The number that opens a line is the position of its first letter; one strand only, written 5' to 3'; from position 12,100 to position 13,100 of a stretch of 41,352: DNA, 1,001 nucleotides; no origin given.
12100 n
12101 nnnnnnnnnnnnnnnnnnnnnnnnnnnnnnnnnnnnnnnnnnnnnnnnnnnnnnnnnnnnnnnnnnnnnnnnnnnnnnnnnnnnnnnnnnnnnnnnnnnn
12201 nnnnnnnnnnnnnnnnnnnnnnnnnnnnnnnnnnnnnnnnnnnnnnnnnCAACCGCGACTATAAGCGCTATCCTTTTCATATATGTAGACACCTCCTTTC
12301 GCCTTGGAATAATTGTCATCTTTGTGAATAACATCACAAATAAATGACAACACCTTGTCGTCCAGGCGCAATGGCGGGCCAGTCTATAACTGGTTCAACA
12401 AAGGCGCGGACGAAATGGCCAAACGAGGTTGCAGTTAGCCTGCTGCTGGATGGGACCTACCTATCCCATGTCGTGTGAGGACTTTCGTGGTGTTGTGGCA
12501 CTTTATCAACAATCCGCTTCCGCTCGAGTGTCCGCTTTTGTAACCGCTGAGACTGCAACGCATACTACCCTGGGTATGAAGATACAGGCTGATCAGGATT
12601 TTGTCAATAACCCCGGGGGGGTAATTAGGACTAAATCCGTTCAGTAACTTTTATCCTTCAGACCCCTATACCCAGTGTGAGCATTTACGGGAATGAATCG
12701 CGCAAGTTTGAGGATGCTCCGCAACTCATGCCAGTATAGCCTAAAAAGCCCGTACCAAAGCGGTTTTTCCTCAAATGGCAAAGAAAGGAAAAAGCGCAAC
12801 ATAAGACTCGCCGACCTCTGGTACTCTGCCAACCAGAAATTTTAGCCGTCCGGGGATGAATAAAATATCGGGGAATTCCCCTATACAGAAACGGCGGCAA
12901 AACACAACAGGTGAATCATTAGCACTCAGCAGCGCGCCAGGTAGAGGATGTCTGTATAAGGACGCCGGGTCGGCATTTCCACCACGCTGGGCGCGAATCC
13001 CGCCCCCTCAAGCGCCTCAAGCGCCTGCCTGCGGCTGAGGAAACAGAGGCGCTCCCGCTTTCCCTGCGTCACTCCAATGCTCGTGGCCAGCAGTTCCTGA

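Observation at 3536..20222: A 17-kb co-directional haem-to-cytochrome super-cluster: alternative (siroheme-dependent) haem pathway, System II maturation and extracytoplasmic cytochromes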

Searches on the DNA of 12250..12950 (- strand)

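Call 46: search_rna_families(source=window, start=12250, end=12950, threshold=evalue, max_evalue=10, show_alignments=3)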
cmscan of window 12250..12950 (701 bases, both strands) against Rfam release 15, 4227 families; matches with E-value up to 10: 3.
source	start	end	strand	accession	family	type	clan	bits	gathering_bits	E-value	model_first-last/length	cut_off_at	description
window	12309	12354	-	RF00650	mir-153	Gene; miRNA;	-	15.1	54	9.8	1-73/73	no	mir-153 microRNA precursor family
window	12427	12468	+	RF03140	S4-Clostridia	Cis-reg; leader;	CL00119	14.1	37.5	5.2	5-49/55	no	S4-Clostridia ribosomal protein leader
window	12764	12775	-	RF00180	REN-SRE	Cis-reg;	-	11.9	41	5.3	5-16/37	no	Renin stability regulatory element (REN-SRE)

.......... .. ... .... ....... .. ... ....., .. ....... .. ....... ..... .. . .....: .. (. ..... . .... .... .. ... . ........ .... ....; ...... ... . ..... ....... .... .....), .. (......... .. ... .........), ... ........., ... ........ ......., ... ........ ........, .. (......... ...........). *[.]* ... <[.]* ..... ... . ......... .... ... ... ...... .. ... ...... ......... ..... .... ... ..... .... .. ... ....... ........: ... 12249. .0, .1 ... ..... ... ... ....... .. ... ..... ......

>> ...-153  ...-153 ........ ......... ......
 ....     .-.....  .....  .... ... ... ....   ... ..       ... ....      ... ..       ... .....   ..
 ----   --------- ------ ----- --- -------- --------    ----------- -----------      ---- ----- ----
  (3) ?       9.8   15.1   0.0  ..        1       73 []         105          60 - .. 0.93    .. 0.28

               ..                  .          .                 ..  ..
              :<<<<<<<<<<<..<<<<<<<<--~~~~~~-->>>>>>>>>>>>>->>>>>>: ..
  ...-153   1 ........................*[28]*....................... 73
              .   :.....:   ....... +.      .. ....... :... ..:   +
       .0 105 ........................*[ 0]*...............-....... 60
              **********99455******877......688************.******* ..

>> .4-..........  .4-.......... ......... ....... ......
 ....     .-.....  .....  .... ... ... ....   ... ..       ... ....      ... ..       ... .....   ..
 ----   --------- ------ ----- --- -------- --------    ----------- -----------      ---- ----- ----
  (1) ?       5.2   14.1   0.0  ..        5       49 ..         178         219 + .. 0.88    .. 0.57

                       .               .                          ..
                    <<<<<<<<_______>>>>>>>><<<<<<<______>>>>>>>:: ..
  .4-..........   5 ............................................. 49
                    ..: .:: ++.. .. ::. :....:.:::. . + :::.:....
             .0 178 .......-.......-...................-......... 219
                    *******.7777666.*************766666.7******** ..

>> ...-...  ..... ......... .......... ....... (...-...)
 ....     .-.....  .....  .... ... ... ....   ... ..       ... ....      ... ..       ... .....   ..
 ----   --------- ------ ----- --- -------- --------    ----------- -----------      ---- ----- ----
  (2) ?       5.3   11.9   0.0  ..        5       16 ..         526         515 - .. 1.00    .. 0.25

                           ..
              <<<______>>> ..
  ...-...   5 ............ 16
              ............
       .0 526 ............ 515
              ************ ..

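Call 54: build_rna_model(alignment_id=A4, structure=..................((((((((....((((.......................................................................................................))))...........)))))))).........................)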
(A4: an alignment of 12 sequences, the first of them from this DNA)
Model R1 built from alignment A4 (12 sequences, 185 columns); structure: as given.
model positions 178; base pairs 12; branch points 0; effective number of sequences 2.74; information 0.59 bits per position. Calibrated on 0.2 Mb of random sequence (short: E-values are rough).
structure used (alignment columns):
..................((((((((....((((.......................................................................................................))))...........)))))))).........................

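Call 55: search_with_rna_model(model_id=R1, sources=[window, L001, L002, L003, L005, L006, L007, L008, L009, L010, L011, L012, L013, L014, L015, L016, L017, L018, L019, L020, L021, L022, L023, L024, L025, L026, L027, L028, L029, L030, L031, L032, L033, L034, L035, L036, L037, L038, L039], max_evalue=1, make_alignment=true)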
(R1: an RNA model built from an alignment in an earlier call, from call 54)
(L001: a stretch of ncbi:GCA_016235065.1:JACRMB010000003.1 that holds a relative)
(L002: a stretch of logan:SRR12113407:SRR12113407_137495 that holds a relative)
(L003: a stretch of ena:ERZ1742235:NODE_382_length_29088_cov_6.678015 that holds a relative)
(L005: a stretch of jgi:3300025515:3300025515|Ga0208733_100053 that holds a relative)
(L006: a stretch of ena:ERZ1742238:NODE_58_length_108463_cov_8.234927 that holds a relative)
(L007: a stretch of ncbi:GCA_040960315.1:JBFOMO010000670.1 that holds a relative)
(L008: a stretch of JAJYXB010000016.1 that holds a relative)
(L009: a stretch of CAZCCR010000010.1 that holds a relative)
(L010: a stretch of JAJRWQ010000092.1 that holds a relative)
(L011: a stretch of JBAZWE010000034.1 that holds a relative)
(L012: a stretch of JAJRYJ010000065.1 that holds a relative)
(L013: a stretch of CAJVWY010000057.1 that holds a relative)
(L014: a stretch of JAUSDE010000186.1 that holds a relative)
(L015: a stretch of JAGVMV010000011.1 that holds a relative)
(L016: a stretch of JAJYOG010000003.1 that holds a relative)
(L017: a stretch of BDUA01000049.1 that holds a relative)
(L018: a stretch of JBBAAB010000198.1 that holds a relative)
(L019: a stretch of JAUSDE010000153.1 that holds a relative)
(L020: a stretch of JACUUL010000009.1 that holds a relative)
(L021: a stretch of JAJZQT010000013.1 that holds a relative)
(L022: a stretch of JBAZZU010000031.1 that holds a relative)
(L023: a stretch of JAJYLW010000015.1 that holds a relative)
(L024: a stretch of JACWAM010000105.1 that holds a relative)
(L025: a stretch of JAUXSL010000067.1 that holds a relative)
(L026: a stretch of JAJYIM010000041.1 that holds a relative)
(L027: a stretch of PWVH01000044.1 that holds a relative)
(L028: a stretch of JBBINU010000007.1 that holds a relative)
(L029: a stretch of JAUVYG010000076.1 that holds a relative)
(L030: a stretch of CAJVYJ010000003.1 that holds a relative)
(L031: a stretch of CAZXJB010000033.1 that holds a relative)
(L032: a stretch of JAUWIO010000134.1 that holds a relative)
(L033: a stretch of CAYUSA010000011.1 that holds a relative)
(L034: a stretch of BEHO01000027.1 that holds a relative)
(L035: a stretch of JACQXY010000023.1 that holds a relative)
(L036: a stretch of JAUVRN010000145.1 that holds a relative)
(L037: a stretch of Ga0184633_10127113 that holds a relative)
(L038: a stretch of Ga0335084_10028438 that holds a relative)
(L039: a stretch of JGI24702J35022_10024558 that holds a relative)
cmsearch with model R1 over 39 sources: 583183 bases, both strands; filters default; matches with E-value up to 1: 17.
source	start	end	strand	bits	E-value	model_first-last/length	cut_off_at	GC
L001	9710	9886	+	180.8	1.5e-48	1-178/178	no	0.5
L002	3710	3886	+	180.8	1.5e-48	1-178/178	no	0.5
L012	9739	9916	+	174.2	1.1e-46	1-178/178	no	0.53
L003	9712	9888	+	173.6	1.6e-46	1-178/178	no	0.5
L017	9712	9888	+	173.6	1.6e-46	1-178/178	no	0.5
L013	2191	2367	+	173.6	1.6e-46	1-178/178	no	0.51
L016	9746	9915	+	173.2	2.1e-46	1-178/178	no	0.51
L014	1820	1987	+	168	6.1e-45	1-178/178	no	0.51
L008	9740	9910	+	160.2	9.7e-43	1-178/178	no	0.49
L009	9711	9885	+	158.9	2.2e-42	1-178/178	no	0.53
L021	9717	9887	+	157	7.9e-42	1-178/178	no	0.54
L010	7861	8035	+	145.9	1e-38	1-178/178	no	0.54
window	12404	12576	-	142.5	9.4e-38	1-178/178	no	0.54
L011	1789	1945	+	110.1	1.3e-28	1-178/178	no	0.41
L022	9723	9882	+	110.1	1.3e-28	1-178/178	no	0.42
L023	2203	2390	+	89.1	1.1e-22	1-178/178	no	0.55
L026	2209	2398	+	86.8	4.9e-22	1-178/178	no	0.56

Alignment A5: 17 matches aligned to the model, 194 columns, each read 5' to 3' on its own strand. Consensus structure (alignment columns), stored with it:
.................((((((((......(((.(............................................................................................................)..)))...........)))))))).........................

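Call 90: search_with_rna_model(model_id=R1, sources=[L043, L044, L015, L018, L020, L024, L037, L038, L039], max_evalue=10, filters=off, show_alignments=2)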
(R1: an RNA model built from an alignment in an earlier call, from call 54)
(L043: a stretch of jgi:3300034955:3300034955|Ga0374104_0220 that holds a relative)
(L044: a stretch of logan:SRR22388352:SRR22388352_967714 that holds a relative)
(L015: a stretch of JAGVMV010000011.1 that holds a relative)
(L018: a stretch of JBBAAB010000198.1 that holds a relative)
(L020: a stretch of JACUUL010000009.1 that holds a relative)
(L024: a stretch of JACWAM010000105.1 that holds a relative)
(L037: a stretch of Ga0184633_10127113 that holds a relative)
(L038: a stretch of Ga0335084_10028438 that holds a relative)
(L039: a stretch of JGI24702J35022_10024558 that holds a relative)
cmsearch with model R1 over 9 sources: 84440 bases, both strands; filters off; matches with E-value up to 10: 20.
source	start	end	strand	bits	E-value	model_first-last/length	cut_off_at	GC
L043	8998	9168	+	159.9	1.7e-43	1-178/178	no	0.48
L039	1000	1049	+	9.4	0.46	1-178/178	no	0.6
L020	1138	1170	-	9.1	0.55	1-178/178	no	0.58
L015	5434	5479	-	7.1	2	1-178/178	no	0.43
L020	10833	10898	-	7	2.2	1-178/178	no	0.62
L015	12769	12807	+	6.9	2.4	1-178/178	no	0.51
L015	11978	12013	-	6.8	2.4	1-178/178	no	0.64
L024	1119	1171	-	6.8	2.5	1-178/178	no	0.57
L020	15831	15885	+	6.6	2.9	1-178/178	no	0.53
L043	8309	8356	+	6.3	3.5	21-150/178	no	0.58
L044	322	362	+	5.9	4.4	1-178/178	no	0.49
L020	18291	18330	-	5.9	4.6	1-178/178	no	0.47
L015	14969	15063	+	5.7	5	1-178/178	no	0.41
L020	12298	12358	-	5.7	5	1-178/178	no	0.51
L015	17386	17475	+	5.4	6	1-178/178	no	0.61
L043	3921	4026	+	5.1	7.4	1-178/178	no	0.64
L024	10230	10266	-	5.1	7.7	1-178/178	no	0.68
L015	9525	9559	+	5.1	7.7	1-178/178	no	0.49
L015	5797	5822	-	5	8.1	1-178/178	no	0.58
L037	952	973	-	4.8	9.4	1-178/178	no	0.55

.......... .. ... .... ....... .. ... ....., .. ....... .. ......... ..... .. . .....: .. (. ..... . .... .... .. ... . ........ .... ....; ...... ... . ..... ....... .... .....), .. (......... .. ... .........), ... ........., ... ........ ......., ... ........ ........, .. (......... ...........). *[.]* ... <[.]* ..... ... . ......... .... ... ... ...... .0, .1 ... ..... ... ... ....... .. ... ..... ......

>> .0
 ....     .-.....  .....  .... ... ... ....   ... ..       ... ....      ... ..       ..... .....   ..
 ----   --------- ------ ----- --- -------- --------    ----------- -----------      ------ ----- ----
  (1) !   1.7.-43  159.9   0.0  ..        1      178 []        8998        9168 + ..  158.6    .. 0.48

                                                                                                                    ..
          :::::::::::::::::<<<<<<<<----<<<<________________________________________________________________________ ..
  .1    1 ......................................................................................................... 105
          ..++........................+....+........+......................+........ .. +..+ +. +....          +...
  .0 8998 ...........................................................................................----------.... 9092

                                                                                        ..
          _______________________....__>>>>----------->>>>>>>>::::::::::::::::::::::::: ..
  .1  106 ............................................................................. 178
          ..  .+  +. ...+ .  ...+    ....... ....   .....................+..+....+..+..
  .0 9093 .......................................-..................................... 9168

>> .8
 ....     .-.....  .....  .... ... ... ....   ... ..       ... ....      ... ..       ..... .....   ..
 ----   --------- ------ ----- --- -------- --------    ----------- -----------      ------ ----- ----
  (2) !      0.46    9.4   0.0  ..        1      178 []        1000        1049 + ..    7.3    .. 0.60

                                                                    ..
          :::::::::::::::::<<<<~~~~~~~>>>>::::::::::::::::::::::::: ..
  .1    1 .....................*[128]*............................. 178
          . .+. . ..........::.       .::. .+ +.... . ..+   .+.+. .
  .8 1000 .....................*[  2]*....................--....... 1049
